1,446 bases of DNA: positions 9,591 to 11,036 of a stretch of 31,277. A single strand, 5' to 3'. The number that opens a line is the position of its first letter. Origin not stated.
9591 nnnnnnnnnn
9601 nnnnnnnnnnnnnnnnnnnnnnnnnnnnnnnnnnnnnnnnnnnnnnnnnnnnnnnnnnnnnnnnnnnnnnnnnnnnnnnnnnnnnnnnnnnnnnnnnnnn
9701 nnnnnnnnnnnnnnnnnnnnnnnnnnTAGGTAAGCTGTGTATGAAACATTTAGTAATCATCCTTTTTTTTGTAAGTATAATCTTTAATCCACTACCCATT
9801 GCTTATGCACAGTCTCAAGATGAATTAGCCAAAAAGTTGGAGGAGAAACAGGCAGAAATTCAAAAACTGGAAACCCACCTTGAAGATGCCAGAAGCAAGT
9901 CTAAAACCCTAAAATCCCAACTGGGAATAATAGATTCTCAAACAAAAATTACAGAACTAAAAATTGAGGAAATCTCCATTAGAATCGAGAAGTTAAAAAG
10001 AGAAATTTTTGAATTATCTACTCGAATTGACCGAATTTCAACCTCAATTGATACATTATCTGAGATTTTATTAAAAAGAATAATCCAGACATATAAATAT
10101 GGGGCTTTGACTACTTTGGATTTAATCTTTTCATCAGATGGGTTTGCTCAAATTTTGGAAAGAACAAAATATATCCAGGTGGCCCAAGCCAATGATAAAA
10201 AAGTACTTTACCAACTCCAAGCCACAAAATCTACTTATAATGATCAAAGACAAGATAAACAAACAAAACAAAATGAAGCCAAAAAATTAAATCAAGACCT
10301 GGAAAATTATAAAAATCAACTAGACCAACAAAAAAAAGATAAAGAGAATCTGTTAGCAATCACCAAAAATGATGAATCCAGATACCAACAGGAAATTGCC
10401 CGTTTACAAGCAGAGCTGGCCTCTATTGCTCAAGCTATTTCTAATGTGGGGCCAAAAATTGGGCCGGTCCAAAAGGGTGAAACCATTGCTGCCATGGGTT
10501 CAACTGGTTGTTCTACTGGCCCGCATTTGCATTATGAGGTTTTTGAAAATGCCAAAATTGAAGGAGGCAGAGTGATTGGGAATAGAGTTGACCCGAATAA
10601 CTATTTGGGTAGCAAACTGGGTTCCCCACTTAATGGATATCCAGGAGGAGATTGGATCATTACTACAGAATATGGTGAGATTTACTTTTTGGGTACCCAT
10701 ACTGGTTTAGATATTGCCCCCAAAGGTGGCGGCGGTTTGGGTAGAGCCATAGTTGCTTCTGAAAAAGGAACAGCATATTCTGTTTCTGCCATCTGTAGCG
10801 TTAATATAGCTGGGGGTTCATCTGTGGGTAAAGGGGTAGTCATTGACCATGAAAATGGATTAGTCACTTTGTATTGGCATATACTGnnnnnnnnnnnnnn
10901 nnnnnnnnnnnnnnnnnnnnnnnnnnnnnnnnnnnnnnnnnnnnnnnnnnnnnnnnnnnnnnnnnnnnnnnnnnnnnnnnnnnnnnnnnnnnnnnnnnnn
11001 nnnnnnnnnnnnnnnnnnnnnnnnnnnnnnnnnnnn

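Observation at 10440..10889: Apparent circular permutation of the M23/LytM catalytic domain in the FtsEX-adjacent hydrolase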

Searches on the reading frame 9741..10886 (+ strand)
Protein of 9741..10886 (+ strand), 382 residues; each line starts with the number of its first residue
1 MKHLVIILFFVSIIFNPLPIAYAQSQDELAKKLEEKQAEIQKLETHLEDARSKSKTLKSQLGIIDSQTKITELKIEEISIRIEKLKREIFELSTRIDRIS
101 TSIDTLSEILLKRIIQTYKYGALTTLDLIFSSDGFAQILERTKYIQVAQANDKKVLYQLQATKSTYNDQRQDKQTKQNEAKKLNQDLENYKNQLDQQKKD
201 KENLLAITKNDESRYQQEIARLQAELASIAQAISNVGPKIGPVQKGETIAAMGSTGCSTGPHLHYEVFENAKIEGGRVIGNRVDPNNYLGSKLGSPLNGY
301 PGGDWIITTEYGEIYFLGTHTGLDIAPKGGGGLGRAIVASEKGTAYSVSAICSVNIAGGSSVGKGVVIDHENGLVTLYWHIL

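Call 3: search_protein_families(library=pfam, proteins=[window:9741-10886:+], max_evalue=10)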
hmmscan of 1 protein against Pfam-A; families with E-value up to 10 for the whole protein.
window:9741-10886:+ (382 aa): 41 families (the best 25 are shown)
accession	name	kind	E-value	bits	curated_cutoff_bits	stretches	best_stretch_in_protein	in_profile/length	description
PF01551.29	Peptidase_M23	-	1.4e-13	51.2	28.7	2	242-271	62-91/96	Peptidase family M23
PF24568.1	CC_PcsB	-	0.00027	21.2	27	1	96-165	1-71/75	Peptidoglycan hydrolase PcsB, coiled-coil domain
PF03961.19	FapA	-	0.00065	19.8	31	2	159-236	151-229/272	Flagellar Assembly Protein A beta solenoid domain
PF10805.13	DUF2730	-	0.0089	16.5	24.9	2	173-236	28-89/102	Protein of unknown function (DUF2730)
PF09762.14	CCDC93_CC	-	0.019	14.4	30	2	26-103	224-296/429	CCDC93 coiled-coil domain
PF05377.16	FlaC_arch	-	0.021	15.7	27.8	1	72-106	6-40/55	Flagella accessory protein C (FlaC)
PF06698.16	DUF1192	-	0.021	15.4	25.5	2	25-53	21-49/58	Protein of unknown function (DUF1192)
PF13851.11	GAS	-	0.042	13.7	32.3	2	23-99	53-132/200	Growth-arrest specific micro-tubule binding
PF19220.6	Rod_CreS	-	0.048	13.1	100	1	26-108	92-174/359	Crescentin, rod domain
PF05266.19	DUF724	-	0.055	13.8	38.4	2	156-236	97-177/188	Protein of unknown function (DUF724)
PF25450.1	Rab11-FIP3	-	0.09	13.5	31.9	2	69-108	50-89/125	Rab11-FIP3-like domain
PF07889.17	DUF1664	-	0.1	13.1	34.6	2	24-93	52-121/124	Protein of unknown function (DUF1664)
PF06008.19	Laminin_I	-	0.12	12.5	34.6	2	156-241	25-106/259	Laminin Domain I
PF21592.3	Bc2l-C_N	-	0.17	12.6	27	1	298-352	48-101/123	Bc2l-C, N-terminal domain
PF10473.14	CENP-F_leu_zip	-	0.21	12.1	34.5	2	47-107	12-72/140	Leucine-rich repeats of kinetochore protein Cenp-F/LEK1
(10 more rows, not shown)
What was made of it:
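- On Peptidase family M23 (LytM/lysostaphin type): Pfam PF01551 scores 51.2 bits against a gathering score of 28.7 (call 3).
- Checked: Residues 242-271 match profile positions 62-91 (call 3).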

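Call 4: search_protein_families(library=ncbifam, proteins=[window:9741-10886:+], max_evalue=10)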
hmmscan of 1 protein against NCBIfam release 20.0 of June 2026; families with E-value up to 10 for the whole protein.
window:9741-10886:+ (382 aa): 45 families (the best 25 are shown)
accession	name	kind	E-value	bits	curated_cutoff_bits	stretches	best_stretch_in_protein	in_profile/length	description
NF045487.1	ASRP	equivalog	1e-08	34.3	300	2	26-110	185-272/593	archaea-specific SMC-related protein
NF008644.1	PRK11637.1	equivalog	3.2e-08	33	270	1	31-233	4-206/385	murein hydrolase activator EnvC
NF052336.1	PdgHdaseHSB100310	equivalog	8.4e-08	31.9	500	2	243-271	117-145/316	peptidoglycan hydrolase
NF008652.0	PRK11649.1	equivalog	1.2e-06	27.5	341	1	243-271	373-401/439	murein DD-endopeptidase MepM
NF053825.1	PdgNdpepShyA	equivalog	6.8e-05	21.7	700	1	243-271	356-384/425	peptidoglycan DD-endopeptidase ShyA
NF053824.1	PdgNdpepShyC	equivalog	8.7e-05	21.6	700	1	243-270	356-383/429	peptidoglycan DD-endopeptidase ShyC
NF046104.1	PptglHdxlasePcsB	equivalog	9.6e-05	21.7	450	1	10-200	11-195/400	peptidoglycan hydrolase PcsB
NF041208.1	celldiv_DipM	equivalog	0.00036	19.9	740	2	243-271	380-408/419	cell division endopeptidase DipM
TIGR02169.1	SMC_prok_A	equivalog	0.00053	17.8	729.4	2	24-102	337-415/1165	chromosome segregation protein SMC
TIGR04211.1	SH3_and_anchor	equivalog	0.00058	19.5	65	2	23-106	58-144/198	TIGR04211 family SH3 domain-containing protein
NF052530.1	Heli_ShapePgp3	exception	0.00088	18.5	300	2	243-271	227-255/270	peptidoglycan metallopeptidase Pgp3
NF046048.1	NlpC_P60_DIP1281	equivalog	0.001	18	517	1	11-233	8-229/587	DIP1281 family NlpC/P60 protein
TIGR02168.1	SMC_prok_B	equivalog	0.0011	16.8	567.35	1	27-237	773-987/1181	chromosome segregation protein SMC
NF038218.1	IcmG_DotF_IVB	equivalog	0.0014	18.4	200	1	34-108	113-187/266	type IVB secretion system protein IcmG/DotF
NF041751.2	sbcc_Staph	equivalog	0.0014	16.6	920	1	25-236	285-491/1007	exonuclease subunit SbcC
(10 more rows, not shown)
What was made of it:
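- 9810..10439 (+): Coiled-coil domain (residues 24-233), colinear with the EnvC coiled coil and the first half of its restraining arm. NCBIfam EnvC model E=3.2e-8 over residues 31-233, below cut-off (call 4).
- On FtsEX-controlled coiled-coil cell-wall hydrolases/activators (EnvC, PcsB, CwlO, RipC class): The caveats are compositional bias and sub-threshold single-sequence hits (calls 3, 4).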

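Call 30: find_homologous_proteins(query=A2, max_evalue=1e-10)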
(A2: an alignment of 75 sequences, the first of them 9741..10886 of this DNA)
Query A2 (75 sequences) (382 aa, profile of the alignment): 1786 proteins with E <= 1e-10 among 8000 candidates; the best 120 are listed.
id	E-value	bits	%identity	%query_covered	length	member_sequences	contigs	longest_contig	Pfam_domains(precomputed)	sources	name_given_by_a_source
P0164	1.8e-126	440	53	94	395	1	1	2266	PF01551.30,PF06810.18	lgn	-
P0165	1.7e-125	437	47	97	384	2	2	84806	PF01551.30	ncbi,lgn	-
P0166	3.7e-125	436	48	94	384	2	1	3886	PF01551.30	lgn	-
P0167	4.8e-125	435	53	94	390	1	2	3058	PF01551.30,PF06810.18,PF24568.2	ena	-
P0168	5.7e-125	435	69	97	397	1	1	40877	PF01551.30,PF24568.2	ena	-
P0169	7.7e-125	435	57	100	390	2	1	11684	PF01551.30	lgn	-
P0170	1.1e-124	434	44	100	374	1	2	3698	PF11932.14,PF01551.30,PF04108.18,PF24568.2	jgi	jgi:peptidoglycan hydrolase CwlO-like protein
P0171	1.6e-124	434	47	99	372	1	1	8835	PF01551.30,PF24568.2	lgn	-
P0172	2.9e-124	433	44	98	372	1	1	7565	PF01551.30,PF24568.2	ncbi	-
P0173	5.2e-124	432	53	99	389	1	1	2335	PF01551.30,PF24568.2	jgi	jgi:peptidoglycan hydrolase CwlO-like protein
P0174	7.0e-124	432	44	98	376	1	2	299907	PF11932.14,PF01551.30,PF04108.18,PF24568.2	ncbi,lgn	-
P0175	7.3e-124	432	35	99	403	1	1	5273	PF01551.30,PF05667.17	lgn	-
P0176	7.9e-124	431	53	94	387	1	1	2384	PF01551.30,PF24568.2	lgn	-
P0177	1.0e-123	431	51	96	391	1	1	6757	PF11932.14,PF01551.30,PF06810.18,PF24568.2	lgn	-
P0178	1.9e-123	430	51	100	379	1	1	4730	PF11932.14,PF01551.30,PF24568.2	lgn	-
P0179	3.0e-123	430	66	99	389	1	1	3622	PF01551.30,PF24568.2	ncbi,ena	-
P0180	3.0e-123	430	64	95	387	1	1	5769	PF11932.14,PF01551.30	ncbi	-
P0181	4.1e-123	429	51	94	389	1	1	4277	PF01551.30,PF24568.2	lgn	-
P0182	4.9e-123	429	44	100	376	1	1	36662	PF01551.30,PF24568.2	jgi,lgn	-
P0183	5.1e-123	429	67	99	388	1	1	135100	PF01551.30,PF24568.2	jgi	jgi:peptidoglycan hydrolase CwlO-like protein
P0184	5.9e-123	429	45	100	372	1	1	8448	PF11932.14,PF01551.30,PF24568.2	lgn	-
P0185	6.1e-123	429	56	96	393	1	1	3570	PF11932.14,PF01551.30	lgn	-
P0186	7.2e-123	428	64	99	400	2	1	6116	PF11932.14,PF01551.30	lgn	-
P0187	1.1e-122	428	51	97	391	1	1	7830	PF01551.30,PF24568.2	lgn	-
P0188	1.3e-122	427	44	100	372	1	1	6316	PF01551.30,PF24568.2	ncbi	-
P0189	1.4e-122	427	44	99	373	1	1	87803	PF11932.14,PF01551.30,PF07889.18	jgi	-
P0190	2.0e-122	427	43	98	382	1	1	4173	PF01551.30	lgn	-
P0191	2.0e-122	427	47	99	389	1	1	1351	PF01551.30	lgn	-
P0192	2.2e-122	427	51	99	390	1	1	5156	PF11932.14,PF01551.30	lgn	-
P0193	2.2e-122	427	48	98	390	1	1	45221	PF01551.30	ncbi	ncbi:MAG: peptidoglycan DD-metalloendopeptidase family protein [Candidatus Daviesbacteria bacterium]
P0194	2.2e-122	427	71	95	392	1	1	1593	PF01551.30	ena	-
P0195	2.3e-122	427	66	94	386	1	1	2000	PF01551.30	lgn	-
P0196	2.3e-122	427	61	94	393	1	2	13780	PF01551.30,PF24568.2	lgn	-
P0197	3.0e-122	426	62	100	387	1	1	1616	PF01551.30,PF03961.20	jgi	jgi:peptidoglycan hydrolase CwlO-like protein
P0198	3.0e-122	426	52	94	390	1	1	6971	PF01551.30,PF24568.2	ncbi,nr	ncbi:MAG: peptidoglycan DD-metalloendopeptidase family protein [Candidatus Daviesbacteria bacterium]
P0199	3.1e-122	426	51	99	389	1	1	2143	PF01551.30,PF06810.18,PF24568.2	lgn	-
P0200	3.5e-122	426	64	95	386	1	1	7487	PF01551.30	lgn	-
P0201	3.5e-122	426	51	100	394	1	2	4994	PF11932.14,PF01551.30,PF06810.18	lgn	-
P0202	3.7e-122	426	49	99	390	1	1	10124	PF01551.30,PF24568.2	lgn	-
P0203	4.6e-122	426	68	99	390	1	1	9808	PF01551.30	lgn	-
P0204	5.0e-122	426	68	98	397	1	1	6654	PF01551.30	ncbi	-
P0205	5.4e-122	425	45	93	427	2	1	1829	PF01551.30,PF08614.17,PF24568.2,PF28019.1,PF03961.20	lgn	-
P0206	5.6e-122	425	67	99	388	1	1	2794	PF01551.30,PF24568.2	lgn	-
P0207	6.0e-122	425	62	100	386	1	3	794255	PF01551.30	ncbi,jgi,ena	-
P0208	6.2e-122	425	69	100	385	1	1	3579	PF01551.30,PF24568.2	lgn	-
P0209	6.3e-122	425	46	96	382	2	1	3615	PF01551.30,PF12795.13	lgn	-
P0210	7.2e-122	425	51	95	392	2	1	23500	PF01551.30,PF24568.2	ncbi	-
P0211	8.3e-122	425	45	99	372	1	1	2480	PF11932.14,PF01551.30,PF24568.2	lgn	-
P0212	8.3e-122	425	70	96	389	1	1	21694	PF01551.30,PF06698.17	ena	-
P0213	8.9e-122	425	43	99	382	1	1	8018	PF01551.30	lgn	-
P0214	9.0e-122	425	52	92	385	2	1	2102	PF01551.30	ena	-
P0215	9.4e-122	425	50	99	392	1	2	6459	PF01551.30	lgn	-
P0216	9.6e-122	425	60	96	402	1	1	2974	PF01551.30,PF24568.2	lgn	-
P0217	1.0e-121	424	51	99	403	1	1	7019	PF01551.30,PF24568.2,PF24161.2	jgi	jgi:peptidoglycan hydrolase CwlO-like protein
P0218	1.1e-121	424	59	99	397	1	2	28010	PF01551.30,PF24568.2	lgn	-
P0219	1.2e-121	424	43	98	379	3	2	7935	PF01551.30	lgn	-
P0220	1.5e-121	424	51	99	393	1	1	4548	PF01551.30,PF24568.2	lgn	-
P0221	1.5e-121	424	57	96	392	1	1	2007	PF01551.30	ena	-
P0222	1.5e-121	424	68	100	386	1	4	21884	PF01551.30,PF24568.2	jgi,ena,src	-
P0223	1.7e-121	424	51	99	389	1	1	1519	PF01551.30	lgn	-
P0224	2.0e-121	424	70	96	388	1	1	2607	PF01551.30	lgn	-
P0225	2.3e-121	423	70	98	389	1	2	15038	PF01551.30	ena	-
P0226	2.6e-121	423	44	100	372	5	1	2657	PF01551.30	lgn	-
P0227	2.8e-121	423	66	99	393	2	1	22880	PF01551.30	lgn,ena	-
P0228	2.9e-121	423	62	99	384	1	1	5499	PF01551.30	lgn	-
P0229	3.2e-121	423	51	99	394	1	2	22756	PF11932.14,PF01551.30,PF24568.2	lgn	-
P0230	3.2e-121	423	67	100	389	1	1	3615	PF01551.30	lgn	-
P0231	3.3e-121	423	62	99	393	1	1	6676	PF01551.30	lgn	-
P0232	3.5e-121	423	52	97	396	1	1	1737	PF01551.30,PF24568.2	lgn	-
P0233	3.9e-121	423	66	100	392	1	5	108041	PF01551.30,PF24568.2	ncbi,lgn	-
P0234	4.4e-121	422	53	98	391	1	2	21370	PF01551.30,PF24568.2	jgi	jgi:peptidoglycan hydrolase CwlO-like protein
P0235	5.2e-121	422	50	99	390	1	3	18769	PF01551.30,PF06810.18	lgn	-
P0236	5.4e-121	422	44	99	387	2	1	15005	PF11932.14,PF01551.30,PF24568.2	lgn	-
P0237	6.0e-121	422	64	99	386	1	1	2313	PF01551.30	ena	-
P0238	6.0e-121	422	61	100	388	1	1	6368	PF11932.14,PF01551.30,PF24568.2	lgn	-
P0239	6.2e-121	422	47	93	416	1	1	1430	PF01551.30,PF08614.17,PF24568.2,PF28019.1,PF28159.1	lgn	-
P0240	6.3e-121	422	51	100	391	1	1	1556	PF01551.30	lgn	-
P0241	6.6e-121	422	46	93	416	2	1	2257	PF11932.14,PF01551.30,PF08614.17,PF24568.2,PF24161.2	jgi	-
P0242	7.1e-121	422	68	100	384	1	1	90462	PF01551.30,PF24568.2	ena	-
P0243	7.4e-121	422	48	93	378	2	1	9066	PF01551.30,PF24568.2,PF24161.2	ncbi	-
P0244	7.4e-121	422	48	93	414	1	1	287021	PF01551.30,PF08614.17,PF24568.2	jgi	jgi:peptidoglycan hydrolase CwlO-like protein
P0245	8.4e-121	421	52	99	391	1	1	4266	PF01551.30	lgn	-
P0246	8.6e-121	421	62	99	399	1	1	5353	PF01551.30,PF24568.2,PF24161.2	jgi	jgi:peptidoglycan hydrolase CwlO-like protein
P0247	8.6e-121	421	61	100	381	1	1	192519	PF01551.30,PF24161.2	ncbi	-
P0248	8.9e-121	421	70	98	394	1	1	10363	PF01551.30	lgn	-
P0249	1.0e-120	421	71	95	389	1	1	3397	PF01551.30,PF24568.2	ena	-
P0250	1.0e-120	421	60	100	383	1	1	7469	PF01551.30,PF08614.17,PF24161.2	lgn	-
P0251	1.0e-120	421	55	100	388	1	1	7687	PF01551.30,PF24568.2,PF00261.26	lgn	-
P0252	1.1e-120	421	63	100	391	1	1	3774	PF01551.30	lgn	-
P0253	1.1e-120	421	50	100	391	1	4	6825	PF01551.30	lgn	-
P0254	1.1e-120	421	69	98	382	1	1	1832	PF01551.30,PF24568.2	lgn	-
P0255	1.2e-120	421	68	98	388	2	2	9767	PF01551.30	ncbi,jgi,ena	-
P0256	1.2e-120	421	52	95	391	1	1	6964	PF11932.14,PF01551.30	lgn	-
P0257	1.2e-120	421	58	100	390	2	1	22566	PF01551.30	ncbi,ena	-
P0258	1.4e-120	421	46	100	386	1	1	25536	PF01551.30,PF24568.2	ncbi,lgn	-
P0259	1.4e-120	421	65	99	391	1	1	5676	PF01551.30,PF24568.2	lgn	-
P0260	1.5e-120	421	58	100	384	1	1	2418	PF01551.30,PF24568.2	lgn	-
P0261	1.5e-120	421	45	92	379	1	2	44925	PF01551.30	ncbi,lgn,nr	ncbi:MAG: peptidoglycan DD-metalloendopeptidase family protein [Candidatus Levybacteria bacterium]|n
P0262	1.6e-120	421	43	98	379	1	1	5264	PF01551.30,PF24627.2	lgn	-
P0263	1.8e-120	420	62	99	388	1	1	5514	PF01551.30,PF24161.2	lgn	-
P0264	1.9e-120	420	71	98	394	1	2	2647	PF01551.30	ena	-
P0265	1.9e-120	420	57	95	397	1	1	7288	PF01551.30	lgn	-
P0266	2.0e-120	420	66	93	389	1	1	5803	PF01551.30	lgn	-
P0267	2.0e-120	420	70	100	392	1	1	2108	PF01551.30,PF24568.2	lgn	-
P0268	2.2e-120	420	62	95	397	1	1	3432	PF11932.14,PF01551.30,PF24568.2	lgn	-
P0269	2.2e-120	420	64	96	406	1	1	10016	PF01551.30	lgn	-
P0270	2.2e-120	420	65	95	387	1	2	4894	PF01551.30,PF24568.2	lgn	-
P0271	2.3e-120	420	68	95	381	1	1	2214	PF01551.30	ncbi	-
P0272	2.6e-120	420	68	100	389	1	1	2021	PF01551.30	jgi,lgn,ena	-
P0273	2.7e-120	420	48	99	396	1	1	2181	PF01551.30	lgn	-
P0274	2.7e-120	420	50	99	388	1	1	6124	PF01551.30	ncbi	-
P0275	2.8e-120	420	71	95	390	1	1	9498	PF01551.30,PF24568.2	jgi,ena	-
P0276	2.8e-120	420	67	100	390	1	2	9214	PF01551.30,PF24568.2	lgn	-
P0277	2.9e-120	420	69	99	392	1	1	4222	PF01551.30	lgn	-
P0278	3.1e-120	420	66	99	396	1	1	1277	PF01551.30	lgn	-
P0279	3.2e-120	420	67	100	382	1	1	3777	PF01551.30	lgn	-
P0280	3.2e-120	420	62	95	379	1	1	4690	PF01551.30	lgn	-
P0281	3.3e-120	420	62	96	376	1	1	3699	PF01551.30,PF24161.2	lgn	-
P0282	3.3e-120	420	62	95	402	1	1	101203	PF01551.30,PF24568.2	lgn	-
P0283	3.4e-120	419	65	100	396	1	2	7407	PF01551.30,PF24568.2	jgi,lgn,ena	-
